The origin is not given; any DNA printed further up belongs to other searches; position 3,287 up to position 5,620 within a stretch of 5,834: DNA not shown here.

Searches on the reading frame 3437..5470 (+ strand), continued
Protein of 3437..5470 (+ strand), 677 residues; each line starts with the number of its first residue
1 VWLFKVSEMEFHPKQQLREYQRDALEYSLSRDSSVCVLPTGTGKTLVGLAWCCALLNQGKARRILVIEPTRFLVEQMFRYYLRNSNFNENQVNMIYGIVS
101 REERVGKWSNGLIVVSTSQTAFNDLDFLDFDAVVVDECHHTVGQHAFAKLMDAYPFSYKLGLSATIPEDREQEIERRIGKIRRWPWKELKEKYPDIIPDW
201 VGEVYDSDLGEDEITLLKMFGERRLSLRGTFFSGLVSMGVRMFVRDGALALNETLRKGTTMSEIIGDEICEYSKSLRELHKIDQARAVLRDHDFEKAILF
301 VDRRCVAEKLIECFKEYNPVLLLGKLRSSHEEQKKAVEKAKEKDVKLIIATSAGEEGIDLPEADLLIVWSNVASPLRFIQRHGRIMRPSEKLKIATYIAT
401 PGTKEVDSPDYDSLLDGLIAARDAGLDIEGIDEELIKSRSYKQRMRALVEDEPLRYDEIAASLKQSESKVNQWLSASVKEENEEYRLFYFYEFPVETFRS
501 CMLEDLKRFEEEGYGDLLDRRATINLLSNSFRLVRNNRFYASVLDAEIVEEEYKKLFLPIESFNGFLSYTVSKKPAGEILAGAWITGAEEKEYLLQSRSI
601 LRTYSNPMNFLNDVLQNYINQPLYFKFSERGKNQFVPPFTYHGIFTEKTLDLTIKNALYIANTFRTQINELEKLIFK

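Call 43: search_protein_families(library=pfam, proteins=[L029:9045-9926:+, L015:3648-4178:+, L015:1531-3450:+, L112:1463-2014:+, L112:566-1219:+, L111:4296-5753:+, L111:1082-1849:-, L106:1-1011:-, L019:7357-8004:+, L018:6017-7450:+], max_evalue=0.01)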
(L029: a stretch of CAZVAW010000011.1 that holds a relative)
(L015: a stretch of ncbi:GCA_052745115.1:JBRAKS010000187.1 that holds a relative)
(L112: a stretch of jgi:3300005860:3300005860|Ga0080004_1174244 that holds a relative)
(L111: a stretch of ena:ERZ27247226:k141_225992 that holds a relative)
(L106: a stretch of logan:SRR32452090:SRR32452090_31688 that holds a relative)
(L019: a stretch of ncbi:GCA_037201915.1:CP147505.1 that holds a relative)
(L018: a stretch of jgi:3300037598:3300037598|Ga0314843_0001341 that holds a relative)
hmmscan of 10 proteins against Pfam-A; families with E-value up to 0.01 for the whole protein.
L029:9045-9926:+ (293 aa): 1 family
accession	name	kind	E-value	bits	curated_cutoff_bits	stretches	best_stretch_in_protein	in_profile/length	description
PF01261.30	AP_endonuc_2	-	3.7e-12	46.9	31.1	1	16-248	2-218/249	Xylose isomerase-like TIM barrel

L015:3648-4178:+ (176 aa): 0 families

L015:1531-3450:+ (639 aa): 5 families
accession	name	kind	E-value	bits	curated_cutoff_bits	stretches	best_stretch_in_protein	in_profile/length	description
PF13476.12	AAA_23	-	1e-16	62.7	27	1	7-209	1-200/201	AAA domain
PF02463.25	SMC_N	-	9.9e-10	38.7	40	1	5-50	2-48/220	RecF/RecN/SMC N terminal domain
PF13514.12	AAA_27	-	8.1e-05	22.7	22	1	29-119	29-111/206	AAA domain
PF13304.12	AAA_21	-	0.0022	18.5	27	1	30-50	3-23/304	AAA domain, putative AbiEii toxin, Type IV TA system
PF13555.12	AAA_29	-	0.003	17.7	27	1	20-52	15-48/61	P-loop containing region of AAA domain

L112:1463-2014:+ (183 aa): 0 families

L112:566-1219:+ (217 aa): 2 families
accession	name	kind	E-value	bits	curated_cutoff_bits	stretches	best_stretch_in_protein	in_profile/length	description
PF00702.32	Hydrolase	-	0.002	19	26.4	1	7-194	4-161/191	haloacid dehalogenase-like hydrolase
PF05152.18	DUF705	-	0.006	16.6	20.4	0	6-42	136-172/304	Protein of unknown function (DUF705)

L111:4296-5753:+ (486 aa): 2 families
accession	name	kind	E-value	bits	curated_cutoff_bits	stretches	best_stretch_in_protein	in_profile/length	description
PF02384.22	N6_Mtase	-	1.9e-12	47.6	20.4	1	339-451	6-108/311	N-6 DNA Methylase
PF20473.4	MmeI_Mtase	-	0.0023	17.6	27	1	379-442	22-84/259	MmeI, DNA-methyltransferase domain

L111:1082-1849:- (255 aa): 0 families

L106:1-1011:- (337 aa): 3 families
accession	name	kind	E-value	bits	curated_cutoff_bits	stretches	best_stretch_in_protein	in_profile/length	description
PF13091.12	PLDc_2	-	6.9e-11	42.5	27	1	109-192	57-132/132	PLD-like domain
PF09565.16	RE_NgoFVII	-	1.2e-08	34.9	23.8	1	101-196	58-153/162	NgoFVII restriction endonuclease N-terminal PLD domain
PF00176.29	SNF2-rel_dom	-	0.00023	20.8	24.9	1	270-325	18-68/290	SNF2-related domain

L019:7357-8004:+ (215 aa): 0 families

L018:6017-7450:+ (477 aa): 0 families

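Call 52: search_solved_structures(query=A2, max_evalue=0.001)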
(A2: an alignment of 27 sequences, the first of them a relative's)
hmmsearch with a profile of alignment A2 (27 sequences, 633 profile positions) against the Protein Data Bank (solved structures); distinct sequences matched with E-value up to 0.001: 201 (the best 60 are shown).
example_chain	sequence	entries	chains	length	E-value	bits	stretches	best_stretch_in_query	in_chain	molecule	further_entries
1wp9_A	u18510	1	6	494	1.6e-47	165.8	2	7-211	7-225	ATP-dependent RNA helicase, putative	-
9el5_A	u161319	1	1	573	6.5e-35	124.1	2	7-175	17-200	Fanconi anemia group M protein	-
6p4f_A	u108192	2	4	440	3.1e-33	118.6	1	5-394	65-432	DNA-dependent ATPase XPBII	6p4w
5tnu_A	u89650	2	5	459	3.6e-33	118.4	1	5-394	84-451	DNA-dependent ATPase XPBII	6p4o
9mw6_A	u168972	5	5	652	2.7e-28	102.3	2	6-171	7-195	AncD1D2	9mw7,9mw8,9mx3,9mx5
4a2p_A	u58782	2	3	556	9.2e-28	100.5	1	7-181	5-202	RETINOIC ACID INDUCIBLE PROTEIN I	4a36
6p66_A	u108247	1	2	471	1.1e-27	100.3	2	5-168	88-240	DNA repair protein RAD25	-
2fwr_A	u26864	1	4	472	1.1e-27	100.3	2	5-168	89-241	DNA repair protein RAD25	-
9tkv_A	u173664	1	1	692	2.7e-27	99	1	8-180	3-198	RNA helicase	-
4a2q_A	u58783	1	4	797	3.4e-27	98.6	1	7-180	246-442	RETINOIC ACID INDUCIBLE PROTEIN I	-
4a2w_A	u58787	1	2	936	4.8e-27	98.1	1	7-180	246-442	RETINOIC ACID INDUCIBLE PROTEIN I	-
9tl1_A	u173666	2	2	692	2.6e-26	95.7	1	8-180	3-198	RNA helicase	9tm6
9kby_A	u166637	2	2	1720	7.3e-26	94.2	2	6-143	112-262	Dicer-like protein 4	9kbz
3tbk_A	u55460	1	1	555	3.3e-25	92.1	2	8-151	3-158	RIG-I Helicase Domain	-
9y4j_A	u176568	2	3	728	7.3e-25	90.9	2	6-145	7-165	Interferon-induced helicase C domain-containing protein 1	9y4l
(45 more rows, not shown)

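Call 68: predict_structure(alignment_id=A2)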
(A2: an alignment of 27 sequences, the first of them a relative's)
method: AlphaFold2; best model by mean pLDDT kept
length: 669 residues; sequences in the alignment: 27
mean_pLDDT: 86.1   pTM: 0.80
mean pLDDT of the five models: 86.1, 86.1, 85.3, 83.9, 83.8
residues with pLDDT >= 90: 329; 70-90: 284; 50-70: 51; < 50: 5
segments of 3 or more residues with pLDDT < 50: none
pLDDT, mean of each block of 10 residues (from residue 1): 91 95 96 88 97 96 83 94 89 86 94 92 93 80 95 89 90 91 82 90 94 89 85 90 88 90 94 95 93 88 95 71 77 91 71 84 69 74 86 86 88 81 89 92 93 86 93 94 94 86 74 74 88 96 95 83 82 74 51 55 74 87 67 93 94 90 79
secondary structure, 60 per line:
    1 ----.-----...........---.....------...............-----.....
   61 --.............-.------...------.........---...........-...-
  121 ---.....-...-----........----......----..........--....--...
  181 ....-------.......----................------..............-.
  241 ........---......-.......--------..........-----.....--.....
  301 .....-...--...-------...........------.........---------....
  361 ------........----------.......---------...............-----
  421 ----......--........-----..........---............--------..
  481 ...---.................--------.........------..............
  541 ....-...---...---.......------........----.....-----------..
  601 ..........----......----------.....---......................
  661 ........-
elements in order: H11-21 E25-29 H36-50 E56-60 H63-75 E84-86 H93-101 E105-109 H110-115 E124-128 H138-145 E150-155 H160-169 E172-175 H178-184 E192-198 H203-218 H225-238 H240-248 H252-257 H259-265 H274-283 E289-293 H296-305 E312-314 H322-332 E339-343 H344-347 E357-360 H367-374 E385-391 H401-415 H425-430 H433-440 H448-455 H459-470 E479-483 H487-503 H512-520 E530-534 H535-544 E558-564 E571-578 H583-587 H599-610 E615-620 E631-635 H639-668

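Call 72: fold_search(model_id=the predicted structure, library=pdb)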
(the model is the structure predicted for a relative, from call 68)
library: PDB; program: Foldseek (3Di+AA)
matches with E <= 10: 500; with E <= 0.001: 500
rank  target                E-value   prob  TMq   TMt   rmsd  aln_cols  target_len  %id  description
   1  9lov_B                1.0e-20  1.00  0.45  0.45  14.0       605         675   17  LGP2:MDA5:dsRNA filament (released 2026-01-28)
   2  6p4o_C                1.6e-20  1.00  0.35  0.49   8.1       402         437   24  Complex of XPB helicase with Bax1 endonuclease from Sulfurisphaera tokodaii at 3.15 Angstroms resolution (released 2020-06-03)
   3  1wp9_A                4.4e-20  1.00  0.41  0.54   6.9       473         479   22  Crystal structure of Pyrococcus furiosus Hef helicase domain (released 2005-02-01)
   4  6p4o_E                8.6e-20  1.00  0.34  0.47   8.1       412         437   22  Complex of XPB helicase with Bax1 endonuclease from Sulfurisphaera tokodaii at 3.15 Angstroms resolution (released 2020-06-03)
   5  9tl1_A                9.6e-20  1.00  0.45  0.45  11.5       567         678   17  Structure of duck RIG-I (delta CARDs) bound to 31-mer RNA mismatched hairpin with 5'ppA-U blunt end mimicking the infl (released 2025-12-31)
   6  1wp9_B                1.1e-19  1.00  0.40  0.52   7.1       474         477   22  Crystal structure of Pyrococcus furiosus Hef helicase domain (released 2005-02-01)
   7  1wp9_C                1.1e-19  1.00  0.41  0.53   6.9       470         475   22  Crystal structure of Pyrococcus furiosus Hef helicase domain (released 2005-02-01)
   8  1wp9_D                1.3e-19  1.00  0.39  0.52   7.3       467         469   21  Crystal structure of Pyrococcus furiosus Hef helicase domain (released 2005-02-01)
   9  6p4w_A                1.6e-19  1.00  0.30  0.41   9.9       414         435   24  XPB helicase in a complex with truncated Bax1 from Sulfurisphaera tokodaii at 2.96 Angstrom resolution (released 2020-06-03)
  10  6p66_A                2.0e-19  1.00  0.23  0.34  19.5       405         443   22  The crystal structure of the XPB complex with Bax1 from Archaeoglobus fulgidus at 3.0 Angstrom resolution (released 2020-06-17)
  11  6p4o_A                2.1e-19  1.00  0.35  0.48   8.3       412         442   24  Complex of XPB helicase with Bax1 endonuclease from Sulfurisphaera tokodaii at 3.15 Angstroms resolution (released 2020-06-03)
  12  9tkv_A                2.5e-19  1.00  0.46  0.45  11.6       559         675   18  Structure of duck RIG-I (delta CARDS) bound to 31-mer RNA mismatched hairpin with 5'pppG-C blunt end, mimicking the in (released 2025-12-31)
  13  5tnu_A                4.1e-19  1.00  0.23  0.34  20.2       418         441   24  S. tokodaii XPB II crystal structure at 3.0 Angstrom resolution (released 2017-11-01)
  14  9el5_A                5.4e-19  1.00  0.53  0.65   4.0       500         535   17  FANCM translocase domain bound to DNA (released 2025-06-18)
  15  6p66_C                1.0e-18  1.00  0.24  0.34  20.1       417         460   23  The crystal structure of the XPB complex with Bax1 from Archaeoglobus fulgidus at 3.0 Angstrom resolution (released 2020-06-17)
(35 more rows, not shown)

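Call 100: search_protein_families(library=pfam, proteins=[L042:8382-8975:+, L042:11736-12401:+, L042:12442-13887:+, L042:14323-15525:+, L025:3756-4454:+, L025:4439-5740:+, L025:5700-7295:+, L026:2154-3230:-, L068:6937-7755:+, L066:8464-9927:+], max_evalue=0.01)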
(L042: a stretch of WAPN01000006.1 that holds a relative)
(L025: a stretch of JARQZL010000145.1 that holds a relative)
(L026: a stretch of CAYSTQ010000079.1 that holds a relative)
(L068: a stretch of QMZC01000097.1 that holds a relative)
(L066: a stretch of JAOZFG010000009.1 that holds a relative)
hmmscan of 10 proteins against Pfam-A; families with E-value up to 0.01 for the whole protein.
L042:8382-8975:+ (197 aa): 1 family
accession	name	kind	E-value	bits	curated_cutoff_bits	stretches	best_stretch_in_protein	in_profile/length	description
PF12850.12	Metallophos_2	-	0.00025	21.5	27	1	17-101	16-94/154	Calcineurin-like phosphoesterase superfamily domain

L042:11736-12401:+ (221 aa): 0 families

L042:12442-13887:+ (481 aa): 5 families
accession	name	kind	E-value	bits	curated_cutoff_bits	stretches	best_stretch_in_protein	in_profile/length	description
PF13607.11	Succ_CoA_lig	-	3.8e-52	176.1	27.4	1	173-312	1-138/138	Succinyl-CoA ligase like flavodoxin domain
PF13380.12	CoA_binding_2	-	1.5e-26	93.6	22.8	1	33-156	1-114/116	CoA binding domain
PF19045.5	Ligase_CoA_2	-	1.6e-21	77.4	23.7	1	324-475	2-156/162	Ligase-CoA domain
PF02629.25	CoA_binding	-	2.7e-18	66.9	22.3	1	31-123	2-97/97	CoA binding domain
PF00549.24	Ligase_CoA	-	0.0062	17.1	24.5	0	367-465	21-123/128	CoA-ligase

L042:14323-15525:+ (400 aa): 4 families
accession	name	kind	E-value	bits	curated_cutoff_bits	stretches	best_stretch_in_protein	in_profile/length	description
PF02568.20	ThiI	-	8.9e-34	117.3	20.5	1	181-360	1-182/197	Thiamine biosynthesis protein (ThiI)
PF02926.22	THUMP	-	1.4e-08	35.5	20.6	1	113-169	24-83/84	THUMP domain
PF22025.1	ThiI_fer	-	3.9e-07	30.9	25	1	15-87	2-72/72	ThiI ferredoxin-like domain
PF06508.19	QueC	-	3.2e-06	27.2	22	0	187-215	3-31/210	Queuosine biosynthesis protein QueC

L025:3756-4454:+ (232 aa): 6 families
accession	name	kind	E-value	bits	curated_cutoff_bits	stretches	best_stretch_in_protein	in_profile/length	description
PF19810.5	HFX_2341_N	-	4.8e-16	59.7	30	1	3-116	2-111/120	HFX_2341-like, N-terminal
PF22662.2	Csa3_N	-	6.1e-10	39.6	27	1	5-115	4-113/120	Csa3 CRISPR-associated Rossmann-like domain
PF22665.2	DUF6293_C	-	1.1e-08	35.8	27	1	138-224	1-98/101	DUF6293 C-terminal winged helix domain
PF01022.26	HTH_5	-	1.7e-05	25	22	1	181-204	23-46/47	Bacterial regulatory protein, arsR family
PF12840.13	HTH_20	-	0.0039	17.6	27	0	187-204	32-49/51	Helix-turn-helix domain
PF02875.26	Mur_ligase_C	-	0.0053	18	28.4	1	5-84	15-92/127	Mur ligase, glutamate ligase domain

L025:4439-5740:+ (433 aa): 1 family
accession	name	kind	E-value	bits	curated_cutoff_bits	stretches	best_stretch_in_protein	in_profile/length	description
PF09376.16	NurA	-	4.9e-13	49.6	21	1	56-351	2-219/254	NurA domain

L025:5700-7295:+ (531 aa): 8 families
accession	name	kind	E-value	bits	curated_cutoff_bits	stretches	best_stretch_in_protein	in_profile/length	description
PF01935.23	DUF87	-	1.6e-36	126.9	23.2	1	146-355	2-217/220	Helicase HerA, central domain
PF05872.18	HerA_C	-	1.5e-08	34.2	22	1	317-468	196-361/502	Helicase HerA-like C-terminal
PF12846.13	AAA_10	-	2.5e-05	23.9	27.5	1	168-441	23-310/362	AAA-like domain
PF00004.35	AAA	-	0.0004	21.3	21.2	1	355-432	46-129/131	ATPase family associated with various cellular activities (AAA)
PF10412.15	TrwB_AAD_bind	-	0.00071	19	20.5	0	158-207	7-56/387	Type IV secretion-system coupling protein DNA-binding domain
PF01580.24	FtsK_SpoIIIE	-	0.0015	18.5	24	0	286-415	108-219/221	FtsK/SpoIIIE family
PF00270.35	DEAD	-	0.0025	18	26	0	167-202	15-53/167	DEAD/DEAH box helicase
PF02534.20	T4SS-DNA_transf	-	0.0029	16.9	20.1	1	141-206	15-82/468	Type IV secretory system Conjugative DNA transfer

L026:2154-3230:- (358 aa): 3 families
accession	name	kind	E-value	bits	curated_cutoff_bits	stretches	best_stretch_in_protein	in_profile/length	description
PF04055.27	Radical_SAM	-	1.6e-22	80.9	29.5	1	92-243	3-162/166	Radical SAM superfamily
PF13353.11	Fer4_12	-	4.3e-05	24.3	22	1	90-192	9-114/137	4Fe-4S single cluster domain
PF07209.17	DUF1415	-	0.0007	19.8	26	1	212-276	49-117/171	Protein of unknown function (DUF1415)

L068:6937-7755:+ (272 aa): 0 families

L066:8464-9927:+ (487 aa): 1 family
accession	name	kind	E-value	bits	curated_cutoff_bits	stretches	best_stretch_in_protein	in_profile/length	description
PF10102.14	DUF2341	-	0.00083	20.2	23.4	1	76-117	27-73/84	Domain of unknown function (DUF2341)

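Call 104: search_protein_families(library=padloc, proteins=[L015:1531-3450:+, L015:3648-4178:+, L106:1-1011:-, L111:4296-5753:+, L112:4294-7554:-, L018:4198-6030:+, L018:6017-7450:+, L108:558-1943:-, L029:9045-9926:+], max_evalue=0.00001)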
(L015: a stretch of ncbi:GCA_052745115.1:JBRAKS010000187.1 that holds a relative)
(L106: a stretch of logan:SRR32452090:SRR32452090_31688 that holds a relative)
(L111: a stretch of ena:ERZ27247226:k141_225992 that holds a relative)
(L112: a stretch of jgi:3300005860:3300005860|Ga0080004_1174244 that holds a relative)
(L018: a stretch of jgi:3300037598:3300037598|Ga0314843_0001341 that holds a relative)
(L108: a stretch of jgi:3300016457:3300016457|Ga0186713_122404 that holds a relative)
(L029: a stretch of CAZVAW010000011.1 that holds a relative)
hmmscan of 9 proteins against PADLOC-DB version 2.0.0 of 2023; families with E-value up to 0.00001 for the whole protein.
L015:1531-3450:+ (639 aa): 11 families
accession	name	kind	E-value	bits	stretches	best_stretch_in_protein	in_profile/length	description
PDLC03859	LmuB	-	4.6e-26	90.2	1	1-577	1-498/611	-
PDLC03865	LmuB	-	4e-13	46.5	1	5-50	3-55/1007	-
PDLC03863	LmuB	-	9.3e-10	35.8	1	1-95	1-86/610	-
PDLC03861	LmuB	-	2.8e-08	30.2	1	4-56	209-261/1213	-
PDLC03868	LmuB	-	9.3e-08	28.8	0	161-436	186-459/1035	-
PDLC02750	PbeC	-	4.1e-07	27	0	5-102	3-110/629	PbeC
PDLC02741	PbeC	-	1.2e-06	25.4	0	4-58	2-60/644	PbeC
PDLC02730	PbeC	-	1.8e-06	25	0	372-546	368-542/651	PbeC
PDLC02726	PbeC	-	1.9e-06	24.6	1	25-66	26-67/637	PbeC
PDLC00091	GajA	-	2.8e-06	24.5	1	5-66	3-64/627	AAA ATPase domain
PDLC00090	GajA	-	3e-06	24.2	1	5-67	3-64/659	AAA ATPase domain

L015:3648-4178:+ (176 aa): 0 families

L106:1-1011:- (337 aa): 6 families
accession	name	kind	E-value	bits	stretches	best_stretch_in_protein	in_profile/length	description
PDLC01075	C3a139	-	4.9e-63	211.8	1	10-326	3-276/948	HKD+Snf2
PDLC02707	PbeA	-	6.2e-11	39.6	1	27-195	26-200/672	PbeA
PDLC02704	PbeA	-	3.3e-08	30.5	1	27-195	25-198/682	PbeA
PDLC02614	DrmC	-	1.4e-06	26.2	1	127-192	96-151/153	DrmC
PDLC00627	ZorD1|ZorD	-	2.6e-06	23.7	1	268-325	483-536/1006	"SWI2/SNF2 helicase, Mrr-like nuclease"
PDLC03829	ZacB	-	3.2e-06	24.3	1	129-189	294-348/586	-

L111:4296-5753:+ (486 aa): 11 families
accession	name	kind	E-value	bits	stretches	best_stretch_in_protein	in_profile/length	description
PDLC03021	MTase_I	-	2.5e-10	37.8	1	334-449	141-254/491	Type I methyltransferase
PDLC03630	REase_MTase_IIG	-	5.8e-10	35.6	1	339-431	354-457/1100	Type IIG restriction enzyme-methyltransferase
PDLC03338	MTase_II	-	1.1e-09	35.7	1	331-439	105-212/604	Type II methyltransferase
PDLC03625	REase_MTase_IIG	-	1.9e-09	33.9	1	337-442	387-488/1109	Type IIG restriction enzyme-methyltransferase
PDLC04134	mad2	-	2.1e-09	34.7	1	349-438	264-331/492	mads_2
PDLC03025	MTase_I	-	1.6e-07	28.4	1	336-464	141-265/569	Type I methyltransferase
PDLC03301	MTase_II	-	2.8e-06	24.2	1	351-401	70-120/604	Type II methyltransferase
PDLC03026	MTase_I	-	3.2e-06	24.5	1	327-402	110-189/487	Type I methyltransferase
PDLC03018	MTase_I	-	3.9e-06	23.6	1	327-401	277-352/749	Type I methyltransferase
PDLC03022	MTase_I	-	4e-06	23.5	1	285-398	107-232/857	Type I methyltransferase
PDLC02529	PglX|PglXI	-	7.4e-06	21.9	1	380-438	231-288/1189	PglX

L112:4294-7554:- (1086 aa): 16 families
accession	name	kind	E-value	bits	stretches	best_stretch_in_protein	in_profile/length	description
PDLC03630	REase_MTase_IIG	-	2.7e-85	285.1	2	49-713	40-744/1100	Type IIG restriction enzyme-methyltransferase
PDLC03580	REase_II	-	6.1e-43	144.8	1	270-707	297-756/1112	Type II restriction enzyme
PDLC03625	REase_MTase_IIG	-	4.3e-34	115.5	1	238-706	276-760/1109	Type IIG restriction enzyme-methyltransferase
PDLC04134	mad2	-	6.8e-17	59.4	1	311-428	235-333/492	mads_2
PDLC03338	MTase_II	-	2.8e-14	50.7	1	330-455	113-240/604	Type II methyltransferase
PDLC03318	MTase_II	-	2.6e-13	47.2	1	313-396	310-393/723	Type II methyltransferase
PDLC03348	MTase_II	-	3.1e-13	47.1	1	316-430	189-311/727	Type II methyltransferase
PDLC03025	MTase_I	-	6.5e-12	42.9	1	329-430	143-241/569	Type I methyltransferase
PDLC03719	oMTase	-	1.4e-11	42.1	0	335-383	14-64/387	orphan methyltransferase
PDLC02529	PglX|PglXI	-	3.8e-11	39.4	1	325-432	179-294/1189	PglX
PDLC03627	REase_MTase_IIG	-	1.2e-10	37.8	0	366-427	404-477/1136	Type IIG restriction enzyme-methyltransferase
PDLC03218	MTase_II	-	6.4e-10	36.2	1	315-426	233-341/532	Type II methyltransferase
PDLC03293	MTase_II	-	1.3e-06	25.5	0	339-384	9-53/427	Type II methyltransferase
PDLC03313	MTase_II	-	3.2e-06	24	0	330-423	6-104/563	Type II methyltransferase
PDLC03599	REase_MTase_IIG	-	3.5e-06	23.2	0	360-402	340-382/959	Type IIG restriction enzyme-methyltransferase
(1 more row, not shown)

L018:4198-6030:+ (610 aa): 24 families
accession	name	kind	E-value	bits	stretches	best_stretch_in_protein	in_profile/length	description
PDLC03630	REase_MTase_IIG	-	2.1e-73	245.7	1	280-592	291-618/1100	Type IIG restriction enzyme-methyltransferase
PDLC03580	REase_II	-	1.5e-44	150.2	1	247-605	250-641/1112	Type II restriction enzyme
PDLC03625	REase_MTase_IIG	-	1.8e-34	116.7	1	281-597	336-641/1109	Type IIG restriction enzyme-methyltransferase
PDLC04134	mad2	-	5.6e-21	72.9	1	318-435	234-335/492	mads_2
PDLC03338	MTase_II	-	3.1e-17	60.5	1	316-463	92-242/604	Type II methyltransferase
PDLC03021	MTase_I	-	7.2e-14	49.5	1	319-435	126-247/491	Type I methyltransferase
PDLC03025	MTase_I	-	1.4e-13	48.4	1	336-435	142-241/569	Type I methyltransferase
PDLC03318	MTase_II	-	2.7e-12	43.9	1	321-402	310-390/723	Type II methyltransferase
PDLC03598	REase_MTase_IIG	-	8.3e-12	41.8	0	27-161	10-136/912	Type IIG restriction enzyme-methyltransferase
PDLC03267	MTase_II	-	2.1e-11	41.5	1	355-396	14-54/539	Type II methyltransferase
PDLC02529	PglX|PglXI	-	3.1e-11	39.7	1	331-458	177-318/1189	PglX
PDLC03348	MTase_II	-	4.1e-11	40.1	1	331-435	197-311/727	Type II methyltransferase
PDLC03357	MTase_II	-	6.4e-11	39.3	1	323-403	89-168/620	Type II methyltransferase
PDLC03248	MTase_II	-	3.8e-10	37.1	0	350-393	5-47/521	Type II methyltransferase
PDLC03026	MTase_I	-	1.6e-09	35.4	1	319-435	104-227/487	Type I methyltransferase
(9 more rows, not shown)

L018:6017-7450:+ (477 aa): 2 families
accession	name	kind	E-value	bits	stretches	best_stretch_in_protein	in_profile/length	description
PDLC03630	REase_MTase_IIG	-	1.1e-15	54.5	2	316-454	950-1064/1100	Type IIG restriction enzyme-methyltransferase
PDLC03625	REase_MTase_IIG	-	1.4e-08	31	1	219-429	877-1083/1109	Type IIG restriction enzyme-methyltransferase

L108:558-1943:- (461 aa): 0 families

L029:9045-9926:+ (293 aa): 0 families
